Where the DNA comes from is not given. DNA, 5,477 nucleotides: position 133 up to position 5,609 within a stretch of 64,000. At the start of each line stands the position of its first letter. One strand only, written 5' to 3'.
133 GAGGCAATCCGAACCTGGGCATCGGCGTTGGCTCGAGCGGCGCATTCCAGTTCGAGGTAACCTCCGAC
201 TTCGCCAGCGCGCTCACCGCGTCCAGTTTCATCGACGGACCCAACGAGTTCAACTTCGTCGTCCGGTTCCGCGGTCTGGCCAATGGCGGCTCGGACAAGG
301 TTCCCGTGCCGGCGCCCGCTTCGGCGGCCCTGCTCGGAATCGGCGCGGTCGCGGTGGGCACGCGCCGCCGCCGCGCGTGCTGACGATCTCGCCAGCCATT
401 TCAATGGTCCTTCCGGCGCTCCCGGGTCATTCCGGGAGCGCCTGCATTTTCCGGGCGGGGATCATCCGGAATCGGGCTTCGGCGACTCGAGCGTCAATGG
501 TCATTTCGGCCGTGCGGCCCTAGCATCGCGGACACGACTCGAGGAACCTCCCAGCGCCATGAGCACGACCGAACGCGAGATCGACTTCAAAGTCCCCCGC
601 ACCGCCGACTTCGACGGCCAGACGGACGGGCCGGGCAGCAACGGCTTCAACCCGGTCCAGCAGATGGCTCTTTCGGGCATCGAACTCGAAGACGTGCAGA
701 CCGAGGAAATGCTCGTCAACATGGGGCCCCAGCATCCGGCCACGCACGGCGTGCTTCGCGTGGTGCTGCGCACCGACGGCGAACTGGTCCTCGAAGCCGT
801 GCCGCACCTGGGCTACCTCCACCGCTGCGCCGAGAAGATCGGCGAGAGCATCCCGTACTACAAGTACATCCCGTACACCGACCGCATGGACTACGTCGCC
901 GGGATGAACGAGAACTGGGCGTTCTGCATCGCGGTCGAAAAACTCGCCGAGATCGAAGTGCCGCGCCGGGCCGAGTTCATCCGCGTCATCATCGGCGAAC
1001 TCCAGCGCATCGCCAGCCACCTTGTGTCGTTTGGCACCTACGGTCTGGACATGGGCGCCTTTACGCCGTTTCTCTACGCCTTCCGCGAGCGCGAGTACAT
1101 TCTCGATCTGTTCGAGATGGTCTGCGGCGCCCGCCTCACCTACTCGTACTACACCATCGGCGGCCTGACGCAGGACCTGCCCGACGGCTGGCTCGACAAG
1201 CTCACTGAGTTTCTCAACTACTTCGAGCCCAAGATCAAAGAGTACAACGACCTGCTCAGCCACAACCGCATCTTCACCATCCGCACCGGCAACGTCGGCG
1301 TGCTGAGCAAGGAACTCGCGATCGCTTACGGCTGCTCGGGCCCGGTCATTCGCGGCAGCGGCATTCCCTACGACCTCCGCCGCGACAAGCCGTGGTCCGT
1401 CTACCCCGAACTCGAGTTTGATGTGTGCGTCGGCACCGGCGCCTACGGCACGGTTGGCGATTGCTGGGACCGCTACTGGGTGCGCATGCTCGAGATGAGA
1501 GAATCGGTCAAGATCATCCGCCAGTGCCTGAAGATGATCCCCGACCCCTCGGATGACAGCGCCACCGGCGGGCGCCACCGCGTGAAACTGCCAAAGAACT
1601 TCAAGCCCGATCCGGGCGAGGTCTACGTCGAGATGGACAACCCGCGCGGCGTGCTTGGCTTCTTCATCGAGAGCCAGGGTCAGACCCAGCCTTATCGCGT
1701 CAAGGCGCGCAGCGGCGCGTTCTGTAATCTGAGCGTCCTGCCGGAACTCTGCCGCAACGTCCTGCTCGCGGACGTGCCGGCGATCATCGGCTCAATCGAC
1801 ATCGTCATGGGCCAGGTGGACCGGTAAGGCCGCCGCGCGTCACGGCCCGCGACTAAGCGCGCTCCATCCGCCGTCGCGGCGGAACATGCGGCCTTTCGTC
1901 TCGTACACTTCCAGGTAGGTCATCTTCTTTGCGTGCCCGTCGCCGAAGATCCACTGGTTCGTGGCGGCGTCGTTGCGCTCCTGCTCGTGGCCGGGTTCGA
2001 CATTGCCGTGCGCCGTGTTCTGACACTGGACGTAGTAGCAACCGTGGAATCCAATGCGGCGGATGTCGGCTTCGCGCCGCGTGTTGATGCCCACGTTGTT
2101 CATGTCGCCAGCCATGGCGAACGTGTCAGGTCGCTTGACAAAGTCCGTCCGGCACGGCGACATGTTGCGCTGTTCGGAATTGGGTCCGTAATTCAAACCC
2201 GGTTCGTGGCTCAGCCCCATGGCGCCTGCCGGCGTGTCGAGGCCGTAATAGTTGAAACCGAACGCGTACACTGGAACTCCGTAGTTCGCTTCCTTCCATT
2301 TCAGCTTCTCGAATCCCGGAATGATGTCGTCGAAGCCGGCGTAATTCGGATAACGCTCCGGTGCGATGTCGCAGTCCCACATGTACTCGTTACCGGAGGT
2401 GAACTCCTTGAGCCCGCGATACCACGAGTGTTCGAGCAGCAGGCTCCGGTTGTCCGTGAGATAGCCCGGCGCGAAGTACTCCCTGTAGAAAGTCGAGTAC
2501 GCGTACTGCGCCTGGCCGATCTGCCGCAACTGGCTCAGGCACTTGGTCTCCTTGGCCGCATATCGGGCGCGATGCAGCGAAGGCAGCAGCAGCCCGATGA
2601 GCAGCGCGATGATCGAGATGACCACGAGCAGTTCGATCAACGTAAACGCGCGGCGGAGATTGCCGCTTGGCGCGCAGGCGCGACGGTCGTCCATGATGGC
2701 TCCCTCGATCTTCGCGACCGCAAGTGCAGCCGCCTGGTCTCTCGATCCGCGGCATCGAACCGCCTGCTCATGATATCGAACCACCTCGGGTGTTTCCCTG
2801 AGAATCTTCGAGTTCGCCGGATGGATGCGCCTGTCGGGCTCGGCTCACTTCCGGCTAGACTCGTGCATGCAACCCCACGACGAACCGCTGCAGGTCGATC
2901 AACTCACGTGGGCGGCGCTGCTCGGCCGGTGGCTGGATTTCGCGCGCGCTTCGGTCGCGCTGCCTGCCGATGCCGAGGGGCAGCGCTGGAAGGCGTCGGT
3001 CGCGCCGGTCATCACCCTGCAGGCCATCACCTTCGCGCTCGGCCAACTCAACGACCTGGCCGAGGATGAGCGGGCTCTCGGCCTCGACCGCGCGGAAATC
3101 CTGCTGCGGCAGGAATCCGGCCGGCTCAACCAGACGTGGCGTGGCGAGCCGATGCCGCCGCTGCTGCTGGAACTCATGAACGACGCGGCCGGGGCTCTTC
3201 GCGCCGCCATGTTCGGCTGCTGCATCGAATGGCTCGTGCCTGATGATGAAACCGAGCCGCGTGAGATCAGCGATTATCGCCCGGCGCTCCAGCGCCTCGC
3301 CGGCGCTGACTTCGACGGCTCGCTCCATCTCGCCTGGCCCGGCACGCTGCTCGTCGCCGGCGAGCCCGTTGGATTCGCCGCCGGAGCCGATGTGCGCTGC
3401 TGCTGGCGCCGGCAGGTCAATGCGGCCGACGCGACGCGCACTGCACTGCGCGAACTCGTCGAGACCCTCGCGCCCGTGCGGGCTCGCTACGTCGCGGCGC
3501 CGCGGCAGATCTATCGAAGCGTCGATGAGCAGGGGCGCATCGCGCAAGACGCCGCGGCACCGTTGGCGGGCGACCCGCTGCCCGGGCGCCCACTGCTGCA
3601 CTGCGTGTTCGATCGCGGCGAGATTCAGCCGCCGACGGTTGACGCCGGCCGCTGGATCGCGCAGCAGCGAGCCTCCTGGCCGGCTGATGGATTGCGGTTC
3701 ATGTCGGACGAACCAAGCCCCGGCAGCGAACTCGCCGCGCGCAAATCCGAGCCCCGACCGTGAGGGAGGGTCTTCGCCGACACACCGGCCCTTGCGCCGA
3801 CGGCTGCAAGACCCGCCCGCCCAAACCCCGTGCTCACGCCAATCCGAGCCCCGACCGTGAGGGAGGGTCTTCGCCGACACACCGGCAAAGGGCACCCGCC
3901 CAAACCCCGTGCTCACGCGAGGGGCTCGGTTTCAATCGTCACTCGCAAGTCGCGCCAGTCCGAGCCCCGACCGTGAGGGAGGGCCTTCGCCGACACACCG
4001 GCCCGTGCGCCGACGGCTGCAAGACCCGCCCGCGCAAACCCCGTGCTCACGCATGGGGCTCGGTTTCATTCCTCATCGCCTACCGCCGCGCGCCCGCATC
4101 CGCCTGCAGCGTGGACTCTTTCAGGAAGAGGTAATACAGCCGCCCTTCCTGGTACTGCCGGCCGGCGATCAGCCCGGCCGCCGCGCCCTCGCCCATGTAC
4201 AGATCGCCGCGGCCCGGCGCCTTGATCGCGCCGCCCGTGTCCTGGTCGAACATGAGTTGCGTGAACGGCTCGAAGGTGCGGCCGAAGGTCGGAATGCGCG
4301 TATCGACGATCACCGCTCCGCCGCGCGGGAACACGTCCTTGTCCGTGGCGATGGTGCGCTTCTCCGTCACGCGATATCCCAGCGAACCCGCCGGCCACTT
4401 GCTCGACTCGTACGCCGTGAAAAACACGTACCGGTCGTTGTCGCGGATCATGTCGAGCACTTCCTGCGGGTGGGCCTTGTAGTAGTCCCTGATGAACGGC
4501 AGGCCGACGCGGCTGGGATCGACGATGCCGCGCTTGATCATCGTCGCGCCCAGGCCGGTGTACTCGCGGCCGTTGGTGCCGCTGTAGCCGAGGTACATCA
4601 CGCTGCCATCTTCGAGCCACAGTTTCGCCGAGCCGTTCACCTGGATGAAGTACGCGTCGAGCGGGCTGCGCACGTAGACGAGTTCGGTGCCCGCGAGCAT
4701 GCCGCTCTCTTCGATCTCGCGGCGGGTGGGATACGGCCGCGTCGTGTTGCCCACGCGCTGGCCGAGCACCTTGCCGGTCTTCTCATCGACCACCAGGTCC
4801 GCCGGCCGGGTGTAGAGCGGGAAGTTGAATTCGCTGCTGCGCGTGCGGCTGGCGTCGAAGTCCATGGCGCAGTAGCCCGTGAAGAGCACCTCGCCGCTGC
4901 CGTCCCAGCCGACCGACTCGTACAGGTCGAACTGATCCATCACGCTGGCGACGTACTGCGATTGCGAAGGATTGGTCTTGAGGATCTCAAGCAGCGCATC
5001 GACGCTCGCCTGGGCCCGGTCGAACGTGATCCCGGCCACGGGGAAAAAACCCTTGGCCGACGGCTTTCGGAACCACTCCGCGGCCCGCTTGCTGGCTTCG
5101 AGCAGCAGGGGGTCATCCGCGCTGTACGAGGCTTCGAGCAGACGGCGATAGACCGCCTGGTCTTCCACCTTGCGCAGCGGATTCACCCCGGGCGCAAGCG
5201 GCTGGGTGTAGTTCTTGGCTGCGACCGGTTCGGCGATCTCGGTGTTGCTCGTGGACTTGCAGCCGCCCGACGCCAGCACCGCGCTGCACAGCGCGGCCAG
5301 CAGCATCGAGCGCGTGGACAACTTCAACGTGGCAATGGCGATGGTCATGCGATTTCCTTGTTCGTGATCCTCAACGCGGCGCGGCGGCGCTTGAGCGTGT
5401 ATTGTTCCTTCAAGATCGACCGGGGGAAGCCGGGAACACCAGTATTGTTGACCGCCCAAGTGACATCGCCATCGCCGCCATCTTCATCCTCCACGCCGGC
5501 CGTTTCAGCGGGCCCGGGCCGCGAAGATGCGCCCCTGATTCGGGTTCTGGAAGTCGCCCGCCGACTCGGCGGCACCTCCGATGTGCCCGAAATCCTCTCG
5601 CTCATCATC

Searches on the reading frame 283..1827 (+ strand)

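Call 79: search_protein_families(library=pfam, proteins=[window:283-1827:+], max_evalue=0.0001)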
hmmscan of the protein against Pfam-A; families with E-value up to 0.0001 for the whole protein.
window:283-1827:+ (514 aa): 1 family
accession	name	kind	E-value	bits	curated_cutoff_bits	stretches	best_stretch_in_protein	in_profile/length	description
PF00346.24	Complex1_49kDa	-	3.8e-94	315.2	24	1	256-514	1-271/271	Respiratory-chain NADH dehydrogenase, 49 Kd subunit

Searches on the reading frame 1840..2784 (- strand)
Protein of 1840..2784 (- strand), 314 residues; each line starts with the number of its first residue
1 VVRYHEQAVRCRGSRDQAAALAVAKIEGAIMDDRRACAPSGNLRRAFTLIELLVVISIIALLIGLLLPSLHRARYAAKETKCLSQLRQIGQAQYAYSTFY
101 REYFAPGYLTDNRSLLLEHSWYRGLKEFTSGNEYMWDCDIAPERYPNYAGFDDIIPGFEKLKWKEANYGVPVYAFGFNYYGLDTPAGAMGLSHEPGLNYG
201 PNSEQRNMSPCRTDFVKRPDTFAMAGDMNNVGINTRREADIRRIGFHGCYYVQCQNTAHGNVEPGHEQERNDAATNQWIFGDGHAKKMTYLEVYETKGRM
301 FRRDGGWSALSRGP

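Call 79: search_protein_families(library=pfam, proteins=[window:1840-2784:-], max_evalue=0.0001)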
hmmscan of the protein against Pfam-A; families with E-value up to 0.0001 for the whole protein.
window:1840-2784:- (314 aa): 1 family
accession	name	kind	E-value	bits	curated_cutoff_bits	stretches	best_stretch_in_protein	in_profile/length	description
PF07963.17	N_methyl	-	4e-06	26.6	21.2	1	44-67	4-27/27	Prokaryotic N-terminal methylation motif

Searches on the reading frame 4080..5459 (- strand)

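Call 79: search_protein_families(library=pfam, proteins=[window:4080-5459:-], max_evalue=0.0001)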
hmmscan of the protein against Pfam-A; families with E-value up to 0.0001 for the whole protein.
window:4080-5459:- (459 aa): 2 families
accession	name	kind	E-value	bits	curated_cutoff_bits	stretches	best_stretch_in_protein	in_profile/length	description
PF03562.22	MltA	-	1.7e-44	152.1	24.3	1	192-347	1-162/163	MltA specific insert domain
PF06725.17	3D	-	2.2e-17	63.5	23.8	1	368-444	1-71/72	3D domain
